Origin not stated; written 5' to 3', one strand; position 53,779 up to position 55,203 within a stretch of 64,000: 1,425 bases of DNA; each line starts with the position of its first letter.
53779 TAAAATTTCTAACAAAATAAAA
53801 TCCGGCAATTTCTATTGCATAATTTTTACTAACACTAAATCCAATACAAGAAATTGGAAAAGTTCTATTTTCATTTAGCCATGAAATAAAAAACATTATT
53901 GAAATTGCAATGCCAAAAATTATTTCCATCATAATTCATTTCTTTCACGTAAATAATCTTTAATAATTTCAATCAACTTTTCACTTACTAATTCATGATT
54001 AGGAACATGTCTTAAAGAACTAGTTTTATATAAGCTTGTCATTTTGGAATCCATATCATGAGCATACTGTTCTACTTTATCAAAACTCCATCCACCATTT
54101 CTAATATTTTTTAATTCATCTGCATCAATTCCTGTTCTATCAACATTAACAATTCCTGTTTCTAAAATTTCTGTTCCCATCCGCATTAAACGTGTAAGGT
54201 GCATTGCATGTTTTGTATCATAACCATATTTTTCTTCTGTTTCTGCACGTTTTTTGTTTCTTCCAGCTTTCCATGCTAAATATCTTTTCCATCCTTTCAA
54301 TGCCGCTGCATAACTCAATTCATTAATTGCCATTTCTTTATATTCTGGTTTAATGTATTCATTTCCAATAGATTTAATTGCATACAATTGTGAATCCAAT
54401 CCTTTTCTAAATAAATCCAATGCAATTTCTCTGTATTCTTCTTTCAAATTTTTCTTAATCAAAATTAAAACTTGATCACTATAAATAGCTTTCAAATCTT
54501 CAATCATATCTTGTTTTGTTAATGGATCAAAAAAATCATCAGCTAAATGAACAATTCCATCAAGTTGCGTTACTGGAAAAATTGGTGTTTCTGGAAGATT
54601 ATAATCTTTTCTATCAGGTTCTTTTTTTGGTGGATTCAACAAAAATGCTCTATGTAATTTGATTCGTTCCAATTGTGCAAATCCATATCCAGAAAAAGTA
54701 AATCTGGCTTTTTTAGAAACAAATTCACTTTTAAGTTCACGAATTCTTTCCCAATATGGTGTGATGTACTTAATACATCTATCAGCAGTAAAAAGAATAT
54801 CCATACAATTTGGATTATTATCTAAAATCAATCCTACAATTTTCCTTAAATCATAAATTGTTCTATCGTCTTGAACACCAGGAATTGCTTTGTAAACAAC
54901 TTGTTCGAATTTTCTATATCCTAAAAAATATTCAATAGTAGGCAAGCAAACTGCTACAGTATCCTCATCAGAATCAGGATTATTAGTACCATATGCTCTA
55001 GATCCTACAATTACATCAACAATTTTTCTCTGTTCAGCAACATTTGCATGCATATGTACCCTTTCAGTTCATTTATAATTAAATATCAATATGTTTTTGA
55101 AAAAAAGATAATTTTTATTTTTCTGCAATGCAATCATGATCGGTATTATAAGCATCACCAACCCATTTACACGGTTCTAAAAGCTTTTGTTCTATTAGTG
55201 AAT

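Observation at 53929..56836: RNA-repair gene block: Pol-beta nucleotidyltransferase, HNH endonuclease and Rnl2-like RNA ligase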

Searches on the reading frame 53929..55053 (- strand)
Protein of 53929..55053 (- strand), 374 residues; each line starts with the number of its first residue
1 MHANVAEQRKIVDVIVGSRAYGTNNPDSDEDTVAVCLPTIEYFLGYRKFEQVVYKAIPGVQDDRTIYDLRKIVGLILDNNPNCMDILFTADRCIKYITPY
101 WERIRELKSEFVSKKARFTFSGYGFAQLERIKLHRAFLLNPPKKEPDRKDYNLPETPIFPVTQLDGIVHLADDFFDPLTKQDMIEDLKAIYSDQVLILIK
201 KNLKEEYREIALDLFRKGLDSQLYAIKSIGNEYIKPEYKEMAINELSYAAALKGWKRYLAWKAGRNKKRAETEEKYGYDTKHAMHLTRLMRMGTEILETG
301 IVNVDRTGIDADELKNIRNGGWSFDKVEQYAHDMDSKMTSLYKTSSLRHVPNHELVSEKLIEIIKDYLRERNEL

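Call 3: search_protein_families(library=pfam, proteins=[window:53929-55053:-], max_evalue=0.1)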
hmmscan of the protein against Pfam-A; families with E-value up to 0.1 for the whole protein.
window:53929-55053:- (374 aa): 2 families
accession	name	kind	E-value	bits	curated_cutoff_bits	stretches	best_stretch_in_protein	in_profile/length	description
PF10127.15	RlaP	-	5.2e-13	49.7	23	1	14-130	24-139/249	RNA repair pathway DNA polymerase beta family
PF01909.29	NTP_transf_2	-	0.035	14.9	21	0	14-35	18-39/93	Nucleotidyltransferase domain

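Call 4: search_protein_families(library=phrogs, proteins=[window:53929-55053:-], max_evalue=0.01)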
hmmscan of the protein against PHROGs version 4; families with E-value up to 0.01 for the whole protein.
window:53929-55053:- (374 aa): 2 families
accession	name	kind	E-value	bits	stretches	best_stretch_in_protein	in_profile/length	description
phrog_388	-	DNA, RNA and nucleotide metabolism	1.1e-54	186.8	1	2-371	30-337/351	nucleotidyltransferase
phrog_14344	-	DNA, RNA and nucleotide metabolism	0.00026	21.8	1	16-87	35-105/262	nucleotidyltransferase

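Call 7: search_solved_structures(query=window:53929-55053:-, max_evalue=1, show_alignments=2)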
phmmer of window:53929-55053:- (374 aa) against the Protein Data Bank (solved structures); distinct sequences matched with E-value up to 1: 0.

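Call 8: search_protein_families(library=ncbifam, proteins=[window:53929-55053:-], max_evalue=0.1)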
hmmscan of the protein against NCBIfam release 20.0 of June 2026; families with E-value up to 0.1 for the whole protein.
window:53929-55053:- (374 aa): 1 family
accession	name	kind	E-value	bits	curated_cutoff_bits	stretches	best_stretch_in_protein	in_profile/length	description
NF004884.0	PRK06245.1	equivalog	0.071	11.9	209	0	177-256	228-303/340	7,8-didemethyl-8-hydroxy-5-deazariboflavin synthase subunit CofG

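Call 24: find_homologous_proteins(query=window:53929-55053:-, max_evalue=0.00001)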
Query window:53929-55053:- (374 aa): 486 proteins with E <= 0.00001 among 2850 candidates; the best 120 are listed.
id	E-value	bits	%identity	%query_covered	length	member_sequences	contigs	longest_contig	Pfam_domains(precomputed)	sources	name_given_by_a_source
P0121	4.5e-251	850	100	100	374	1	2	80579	PF10127.16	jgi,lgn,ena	jgi:hypothetical protein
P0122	2.0e-222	756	88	100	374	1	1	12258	PF10127.16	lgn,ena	-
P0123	1.7e-174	598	70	98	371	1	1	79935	PF10127.16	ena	-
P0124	7.6e-152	524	63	99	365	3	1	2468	PF10127.16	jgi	-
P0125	3.5e-150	518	62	98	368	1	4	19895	PF10127.16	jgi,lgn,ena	jgi:hypothetical protein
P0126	4.0e-145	502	58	98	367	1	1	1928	PF10127.16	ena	-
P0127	1.6e-143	496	61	97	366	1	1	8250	PF10127.16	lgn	-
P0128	5.6e-141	488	59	99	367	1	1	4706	PF10127.16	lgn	-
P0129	2.3e-139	483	58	99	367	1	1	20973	PF10127.16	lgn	-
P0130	1.3e-137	477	57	99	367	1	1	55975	PF10127.16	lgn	-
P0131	4.0e-125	436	52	98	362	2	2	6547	PF10127.16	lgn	-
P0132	1.8e-124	434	55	99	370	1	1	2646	PF10127.16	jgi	jgi:uncharacterized protein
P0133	1.4e-121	424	51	98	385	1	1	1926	PF10127.16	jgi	jgi:predicted nucleotidyltransferase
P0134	7.7e-119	415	51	97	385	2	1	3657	PF10127.16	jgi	-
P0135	5.9e-113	396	52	98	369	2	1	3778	PF10127.16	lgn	-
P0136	2.5e-112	394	50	99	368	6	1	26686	PF10127.16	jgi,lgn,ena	-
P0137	1.7e-111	391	50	95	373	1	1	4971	PF10127.16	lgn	-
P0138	3.5e-111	390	50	97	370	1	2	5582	PF10127.16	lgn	-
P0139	1.6e-110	388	48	99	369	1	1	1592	PF10127.16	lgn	-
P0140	2.2e-110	387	49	96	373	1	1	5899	PF10127.16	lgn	-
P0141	2.8e-110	387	50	99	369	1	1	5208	PF10127.16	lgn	-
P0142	4.8e-110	386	49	99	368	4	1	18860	PF10127.16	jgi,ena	jgi:predicted nucleotidyltransferase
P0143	8.0e-110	386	48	98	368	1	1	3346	PF10127.16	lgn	-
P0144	1.1e-109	385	50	97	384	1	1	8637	PF10127.16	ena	-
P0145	3.9e-109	383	49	99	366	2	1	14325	PF10127.16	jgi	-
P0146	4.7e-109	383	46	99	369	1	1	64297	PF10127.16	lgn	-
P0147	8.1e-109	382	49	99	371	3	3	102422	PF10127.16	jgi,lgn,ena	-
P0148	1.0e-108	382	47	99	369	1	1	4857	PF10127.16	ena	-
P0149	1.1e-108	382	49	96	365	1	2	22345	PF10127.16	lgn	-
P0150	2.3e-108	381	48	97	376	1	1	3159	PF10127.16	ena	-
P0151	3.9e-108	380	48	98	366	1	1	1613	PF10127.16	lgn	-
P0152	4.1e-108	380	48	99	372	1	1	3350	PF10127.16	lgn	-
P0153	4.6e-108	380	48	98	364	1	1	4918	PF10127.16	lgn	-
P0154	7.5e-108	379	47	99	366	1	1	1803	PF10127.16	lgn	-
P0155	8.2e-108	379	49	98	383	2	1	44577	PF10127.16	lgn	-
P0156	9.0e-108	379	48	99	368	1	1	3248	PF10127.16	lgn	-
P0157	1.2e-107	378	48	95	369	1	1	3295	PF10127.16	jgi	jgi:hypothetical protein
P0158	1.2e-107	378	48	97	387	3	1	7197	PF10127.16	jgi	-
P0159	1.3e-107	378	49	98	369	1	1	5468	PF10127.16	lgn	-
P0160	1.5e-107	378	49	98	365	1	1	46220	PF10127.16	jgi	jgi:hypothetical protein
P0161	5.6e-107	376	49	97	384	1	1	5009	PF10127.16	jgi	jgi:predicted nucleotidyltransferase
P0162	7.5e-107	376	48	98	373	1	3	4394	PF10127.16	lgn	-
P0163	2.5e-106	374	48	99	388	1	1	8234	PF10127.16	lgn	-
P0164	7.0e-106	373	48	98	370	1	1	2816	PF10127.16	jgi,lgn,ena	-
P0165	1.0e-105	372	48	99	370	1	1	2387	PF10127.16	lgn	-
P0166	1.5e-105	372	46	95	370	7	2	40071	PF10127.16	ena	-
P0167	1.9e-105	371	50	97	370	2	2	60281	PF10127.16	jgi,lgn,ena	-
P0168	2.0e-105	371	47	96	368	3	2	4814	PF10127.16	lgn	-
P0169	4.6e-105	370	47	98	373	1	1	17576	PF10127.16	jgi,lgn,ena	-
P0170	7.2e-105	369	48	99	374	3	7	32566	PF10127.16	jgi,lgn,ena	-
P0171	7.3e-105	369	47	98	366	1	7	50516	PF10127.16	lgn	-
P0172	1.1e-104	369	48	98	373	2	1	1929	PF10127.16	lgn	-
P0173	1.2e-104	368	46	97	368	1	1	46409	PF10127.16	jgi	-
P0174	1.7e-104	368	49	99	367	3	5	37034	PF10127.16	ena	-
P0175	1.7e-104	368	46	99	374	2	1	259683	PF10127.16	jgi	jgi:predicted nucleotidyltransferase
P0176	1.9e-104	368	46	99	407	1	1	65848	PF10127.16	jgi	jgi:uncharacterized protein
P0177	2.1e-104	368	45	99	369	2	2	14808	PF10127.16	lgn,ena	-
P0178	2.1e-104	368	46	100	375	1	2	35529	PF10127.16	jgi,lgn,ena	jgi:predicted nucleotidyltransferase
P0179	2.1e-104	368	47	98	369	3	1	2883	PF10127.16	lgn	-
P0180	5.7e-104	366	46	99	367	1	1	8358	PF10127.16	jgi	jgi:predicted nucleotidyltransferase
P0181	1.7e-103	365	45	96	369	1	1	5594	PF10127.16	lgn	-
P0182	3.7e-103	364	47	95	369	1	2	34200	PF10127.16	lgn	-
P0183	4.7e-103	363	47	98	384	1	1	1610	PF10127.16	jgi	jgi:predicted nucleotidyltransferase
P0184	5.4e-103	363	46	99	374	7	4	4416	PF10127.16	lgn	-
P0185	6.6e-103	363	48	99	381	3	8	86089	PF10127.16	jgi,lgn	jgi:hypothetical protein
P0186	7.2e-103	363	46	100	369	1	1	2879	PF10127.16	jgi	jgi:uncharacterized protein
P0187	8.8e-103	362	47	99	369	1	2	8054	PF10127.16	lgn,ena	-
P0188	1.2e-102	362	47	98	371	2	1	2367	PF10127.16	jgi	jgi:predicted nucleotidyltransferase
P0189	1.2e-102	362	46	98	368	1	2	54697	PF10127.16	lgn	-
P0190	4.5e-102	360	47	98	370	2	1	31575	PF10127.16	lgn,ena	-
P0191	5.3e-102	360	47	99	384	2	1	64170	PF10127.16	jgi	jgi:hypothetical protein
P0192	5.4e-102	360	47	98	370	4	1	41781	PF10127.16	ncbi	-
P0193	1.0e-101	359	47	99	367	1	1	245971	PF10127.16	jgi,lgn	jgi:hypothetical protein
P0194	1.1e-101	359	47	97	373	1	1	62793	PF10127.16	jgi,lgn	jgi:hypothetical protein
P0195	1.3e-101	359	46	99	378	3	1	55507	PF10127.16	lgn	-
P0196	2.3e-101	358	48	98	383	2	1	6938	PF10127.16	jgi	-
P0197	4.1e-101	357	46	99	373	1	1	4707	PF10127.16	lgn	-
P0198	4.8e-101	357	47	98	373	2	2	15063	PF10127.16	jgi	-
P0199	1.7e-100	355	47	96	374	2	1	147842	PF10127.16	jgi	jgi:uncharacterized protein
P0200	1.9e-100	355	47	98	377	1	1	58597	PF10127.16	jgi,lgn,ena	-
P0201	2.0e-100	355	45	99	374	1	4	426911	PF10127.16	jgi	jgi:predicted nucleotidyltransferase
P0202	2.2e-100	355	46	98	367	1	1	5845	PF10127.16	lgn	-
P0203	5.6e-100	353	44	99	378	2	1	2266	PF10127.16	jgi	jgi:predicted nucleotidyltransferase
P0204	6.7e-100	353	46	98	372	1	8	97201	PF10127.16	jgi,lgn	jgi:uncharacterized protein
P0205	7.2e-100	353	46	100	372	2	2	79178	PF10127.16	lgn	-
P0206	1.2e-99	352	47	96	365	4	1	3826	PF10127.16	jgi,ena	-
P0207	1.9e-99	351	46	96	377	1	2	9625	PF10127.16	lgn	-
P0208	2.1e-99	351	47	97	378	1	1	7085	PF10127.16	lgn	-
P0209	2.1e-99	351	47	98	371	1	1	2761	PF10127.16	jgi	jgi:predicted nucleotidyltransferase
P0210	2.1e-99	351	47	96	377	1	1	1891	PF10127.16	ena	-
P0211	2.7e-99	351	46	99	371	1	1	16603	PF10127.16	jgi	jgi:predicted nucleotidyltransferase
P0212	6.4e-99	350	45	100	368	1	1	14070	PF10127.16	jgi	jgi:hypothetical protein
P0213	6.6e-98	346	46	98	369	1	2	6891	PF10127.16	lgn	-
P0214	9.6e-98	346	45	99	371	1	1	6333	PF10127.16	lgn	-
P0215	5.5e-97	343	46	99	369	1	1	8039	PF10127.16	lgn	-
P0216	6.4e-97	343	48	89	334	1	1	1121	PF10127.16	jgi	jgi:predicted nucleotidyltransferase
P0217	7.8e-97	343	46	99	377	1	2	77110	PF10127.16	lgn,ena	-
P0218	5.9e-96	340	46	99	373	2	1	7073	PF10127.16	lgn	-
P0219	9.5e-96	339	43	98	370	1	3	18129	PF10127.16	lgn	-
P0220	1.2e-95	339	45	96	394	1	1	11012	PF10127.16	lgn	-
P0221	1.6e-95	339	45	96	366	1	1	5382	PF10127.16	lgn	-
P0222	3.7e-95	337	45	99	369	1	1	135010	PF10127.16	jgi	jgi:uncharacterized protein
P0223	9.7e-94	333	43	99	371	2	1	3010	PF10127.16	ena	-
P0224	1.7e-92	329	43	98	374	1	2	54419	PF10127.16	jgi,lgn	-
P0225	2.6e-92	328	44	98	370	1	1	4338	PF10127.16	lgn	-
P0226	3.1e-91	324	43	97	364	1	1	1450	PF10127.16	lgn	-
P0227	3.4e-91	324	44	99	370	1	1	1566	PF10127.16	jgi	jgi:predicted nucleotidyltransferase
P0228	1.8e-90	322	50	86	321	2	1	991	PF10127.16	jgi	jgi:predicted nucleotidyltransferase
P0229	4.9e-89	317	42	97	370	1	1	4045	PF10127.16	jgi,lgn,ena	-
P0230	5.3e-85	304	41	95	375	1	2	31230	PF10127.16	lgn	-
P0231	1.5e-84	302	41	95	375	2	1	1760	PF10127.16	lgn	-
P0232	1.5e-82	296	41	97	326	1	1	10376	PF10127.16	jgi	jgi:hypothetical protein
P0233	1.0e-81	293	41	94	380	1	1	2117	PF10127.16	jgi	jgi:predicted nucleotidyltransferase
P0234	1.2e-81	293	41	94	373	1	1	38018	PF10127.16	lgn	-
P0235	2.5e-81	292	40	95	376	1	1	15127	PF10127.16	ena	-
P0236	3.1e-81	291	41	94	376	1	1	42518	PF10127.16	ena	-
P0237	1.6e-80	289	56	65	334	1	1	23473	PF10127.16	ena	-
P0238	2.8e-80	288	41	95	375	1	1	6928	PF10127.16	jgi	-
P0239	7.1e-79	284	40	94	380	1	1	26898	PF10127.16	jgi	jgi:predicted nucleotidyltransferase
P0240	9.1e-77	277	41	87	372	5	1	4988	PF10127.16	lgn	-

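Call 25: find_encoding_contigs(protein=P0123, flank=6000, max_places=1)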
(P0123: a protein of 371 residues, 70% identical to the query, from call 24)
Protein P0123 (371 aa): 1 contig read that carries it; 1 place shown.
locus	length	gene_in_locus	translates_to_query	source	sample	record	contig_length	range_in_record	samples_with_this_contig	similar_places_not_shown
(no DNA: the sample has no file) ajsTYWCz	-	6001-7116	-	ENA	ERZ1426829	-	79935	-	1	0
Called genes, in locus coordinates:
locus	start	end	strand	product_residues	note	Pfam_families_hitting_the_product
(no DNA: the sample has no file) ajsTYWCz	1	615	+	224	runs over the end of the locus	-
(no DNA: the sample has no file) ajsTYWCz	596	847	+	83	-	-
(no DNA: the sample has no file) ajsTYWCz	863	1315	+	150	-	-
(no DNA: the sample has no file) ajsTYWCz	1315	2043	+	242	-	-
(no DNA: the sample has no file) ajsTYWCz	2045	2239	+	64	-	-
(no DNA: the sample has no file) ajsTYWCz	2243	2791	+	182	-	-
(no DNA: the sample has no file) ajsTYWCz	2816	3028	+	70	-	-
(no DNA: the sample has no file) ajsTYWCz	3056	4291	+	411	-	PF05816:TelA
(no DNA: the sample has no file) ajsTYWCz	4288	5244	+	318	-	-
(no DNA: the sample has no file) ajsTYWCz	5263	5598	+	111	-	-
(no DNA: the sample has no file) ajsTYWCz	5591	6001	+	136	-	-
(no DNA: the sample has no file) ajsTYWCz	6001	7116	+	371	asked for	PF10127:RlaP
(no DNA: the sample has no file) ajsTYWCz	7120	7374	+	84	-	-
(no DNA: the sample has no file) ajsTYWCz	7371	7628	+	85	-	-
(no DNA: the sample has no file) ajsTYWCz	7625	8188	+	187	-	-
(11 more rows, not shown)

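Call 26: find_encoding_contigs(protein=P0130, flank=6000, max_places=1)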
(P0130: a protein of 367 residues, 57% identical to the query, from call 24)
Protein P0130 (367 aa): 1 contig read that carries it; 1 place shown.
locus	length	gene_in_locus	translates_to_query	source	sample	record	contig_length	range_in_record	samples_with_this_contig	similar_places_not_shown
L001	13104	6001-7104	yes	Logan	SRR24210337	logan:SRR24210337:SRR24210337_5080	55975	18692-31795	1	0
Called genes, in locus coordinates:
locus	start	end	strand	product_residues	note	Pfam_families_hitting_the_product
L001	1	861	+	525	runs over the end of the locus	PF04851:ResIII, PF00270:DEAD, PF00271:Helicase_C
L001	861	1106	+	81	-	-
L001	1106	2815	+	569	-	PF01368:DHH, PF02272:DHHA1, PF17768:RecJ_OB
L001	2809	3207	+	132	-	PF17482:Phage_sheath_1C (faint)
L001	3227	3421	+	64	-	-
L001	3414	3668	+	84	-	-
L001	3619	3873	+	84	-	-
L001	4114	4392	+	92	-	-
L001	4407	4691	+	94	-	-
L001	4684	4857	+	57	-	-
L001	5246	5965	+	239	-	PF00149:Metallophos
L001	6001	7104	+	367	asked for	PF10127:RlaP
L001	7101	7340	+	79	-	-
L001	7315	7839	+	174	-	-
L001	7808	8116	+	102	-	-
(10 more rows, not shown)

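Call 27: find_encoding_contigs(protein=P0147, flank=6000, max_places=1)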
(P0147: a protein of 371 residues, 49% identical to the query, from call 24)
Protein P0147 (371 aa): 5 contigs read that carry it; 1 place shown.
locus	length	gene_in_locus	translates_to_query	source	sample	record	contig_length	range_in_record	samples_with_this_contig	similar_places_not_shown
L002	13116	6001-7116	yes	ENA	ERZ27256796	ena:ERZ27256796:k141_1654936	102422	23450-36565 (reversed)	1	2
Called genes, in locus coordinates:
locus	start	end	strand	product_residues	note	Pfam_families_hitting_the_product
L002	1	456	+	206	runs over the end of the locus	PF01351:RNase_HII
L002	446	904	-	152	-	-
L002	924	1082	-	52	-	-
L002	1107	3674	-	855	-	PF02867:Ribonuc_red_lgC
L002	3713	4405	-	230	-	PF01510:Amidase_2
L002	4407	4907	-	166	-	PF00692:dUTPase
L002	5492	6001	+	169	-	-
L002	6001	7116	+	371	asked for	PF10127:RlaP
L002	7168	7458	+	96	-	-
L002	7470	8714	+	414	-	PF17767:NAPRTase_N, PF04095:NAPRTase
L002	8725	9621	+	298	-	PF02540:NAD_synthase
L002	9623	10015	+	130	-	-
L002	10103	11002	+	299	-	PF01734:Patatin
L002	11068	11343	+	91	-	-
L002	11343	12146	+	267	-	-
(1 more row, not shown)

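Call 28: find_encoding_contigs(protein=P0175, flank=6000, max_places=1)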
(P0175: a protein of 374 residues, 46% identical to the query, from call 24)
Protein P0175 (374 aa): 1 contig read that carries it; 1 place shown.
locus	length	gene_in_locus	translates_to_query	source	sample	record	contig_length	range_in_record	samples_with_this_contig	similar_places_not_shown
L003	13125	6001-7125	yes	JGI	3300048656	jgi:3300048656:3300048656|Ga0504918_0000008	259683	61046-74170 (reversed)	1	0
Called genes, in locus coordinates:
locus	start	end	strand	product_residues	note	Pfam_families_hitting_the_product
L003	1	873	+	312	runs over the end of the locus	-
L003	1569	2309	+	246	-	-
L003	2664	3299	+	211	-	-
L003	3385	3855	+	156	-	-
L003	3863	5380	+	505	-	PF01743:PolyA_pol, PF12627:PolyA_pol_RNAbd, PF01966:HD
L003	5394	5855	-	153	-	-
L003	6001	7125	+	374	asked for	PF10127:RlaP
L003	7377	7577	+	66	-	-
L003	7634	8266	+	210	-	-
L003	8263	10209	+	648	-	-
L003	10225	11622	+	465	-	-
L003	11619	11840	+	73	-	-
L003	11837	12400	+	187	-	-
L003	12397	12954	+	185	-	-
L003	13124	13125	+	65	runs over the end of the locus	-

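Call 32: find_related_loci(query=A1, collection=viral_contigs, flank=10000)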
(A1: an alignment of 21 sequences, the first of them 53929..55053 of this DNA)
Query A1 (374 aa) in viral_contigs; peptide patterns used: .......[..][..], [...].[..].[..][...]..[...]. (x = any residue, [..] = any of these).
264 stretches matched a pattern; 27 encode a relative of the query (tblastn E <= 1e-3); 27 distinct loci.
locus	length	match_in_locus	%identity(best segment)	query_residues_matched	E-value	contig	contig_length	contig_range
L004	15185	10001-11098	49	1-371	8e-116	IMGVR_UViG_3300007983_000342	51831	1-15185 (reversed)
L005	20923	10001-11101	48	1-370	3e-109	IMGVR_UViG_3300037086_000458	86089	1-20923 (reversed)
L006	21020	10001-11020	50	9-352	2e-108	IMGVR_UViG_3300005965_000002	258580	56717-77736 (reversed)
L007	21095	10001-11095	48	1-368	7e-108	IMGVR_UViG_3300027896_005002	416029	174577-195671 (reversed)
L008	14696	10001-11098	47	1-368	3e-107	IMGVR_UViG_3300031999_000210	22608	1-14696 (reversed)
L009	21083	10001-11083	47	1-364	7e-107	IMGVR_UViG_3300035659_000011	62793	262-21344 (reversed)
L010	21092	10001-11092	45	1-369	2e-106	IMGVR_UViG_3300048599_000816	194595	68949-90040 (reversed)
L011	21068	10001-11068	43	11-370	4e-103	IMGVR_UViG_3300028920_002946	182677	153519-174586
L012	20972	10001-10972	47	41-368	4e-98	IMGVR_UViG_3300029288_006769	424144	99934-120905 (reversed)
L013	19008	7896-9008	40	1-370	1e-88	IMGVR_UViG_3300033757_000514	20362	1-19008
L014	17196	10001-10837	45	1-280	1e-78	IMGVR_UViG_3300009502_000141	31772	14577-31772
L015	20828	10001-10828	42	1-280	7e-74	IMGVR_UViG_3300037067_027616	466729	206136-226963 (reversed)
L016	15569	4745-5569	40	7-280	3e-64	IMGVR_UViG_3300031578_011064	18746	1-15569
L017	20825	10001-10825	40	7-280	3e-64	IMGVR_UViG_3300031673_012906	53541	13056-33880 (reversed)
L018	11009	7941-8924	38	9-369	4e-63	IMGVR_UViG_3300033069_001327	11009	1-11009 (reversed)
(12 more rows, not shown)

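Call 37: find_encoding_contigs(protein=P0122, flank=10000, max_places=1)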
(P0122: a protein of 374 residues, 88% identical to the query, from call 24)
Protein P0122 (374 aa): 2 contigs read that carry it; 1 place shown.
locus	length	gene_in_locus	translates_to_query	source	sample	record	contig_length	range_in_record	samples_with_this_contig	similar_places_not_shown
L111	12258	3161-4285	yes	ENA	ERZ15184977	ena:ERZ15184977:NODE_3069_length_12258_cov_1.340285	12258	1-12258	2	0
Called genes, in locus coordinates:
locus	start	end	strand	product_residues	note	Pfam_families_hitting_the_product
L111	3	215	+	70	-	?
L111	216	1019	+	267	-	PF04446:Thg1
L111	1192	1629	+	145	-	PF09424:YqeY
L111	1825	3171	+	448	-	PF24308:DUF7487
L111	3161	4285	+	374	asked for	PF10127:RlaP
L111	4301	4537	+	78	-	-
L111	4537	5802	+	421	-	PF00004:AAA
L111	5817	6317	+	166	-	-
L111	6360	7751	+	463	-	PF01145:Band_7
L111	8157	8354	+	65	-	-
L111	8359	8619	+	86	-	-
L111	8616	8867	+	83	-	-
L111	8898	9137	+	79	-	-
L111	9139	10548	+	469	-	PF00150:Cellulase, PF01301:Glyco_hydro_35 (weak)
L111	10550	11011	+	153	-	-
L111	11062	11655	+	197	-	PF13395:HNH_4, PF14279:HNH_5 (weak)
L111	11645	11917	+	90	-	PF08719:NADAR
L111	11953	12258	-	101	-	?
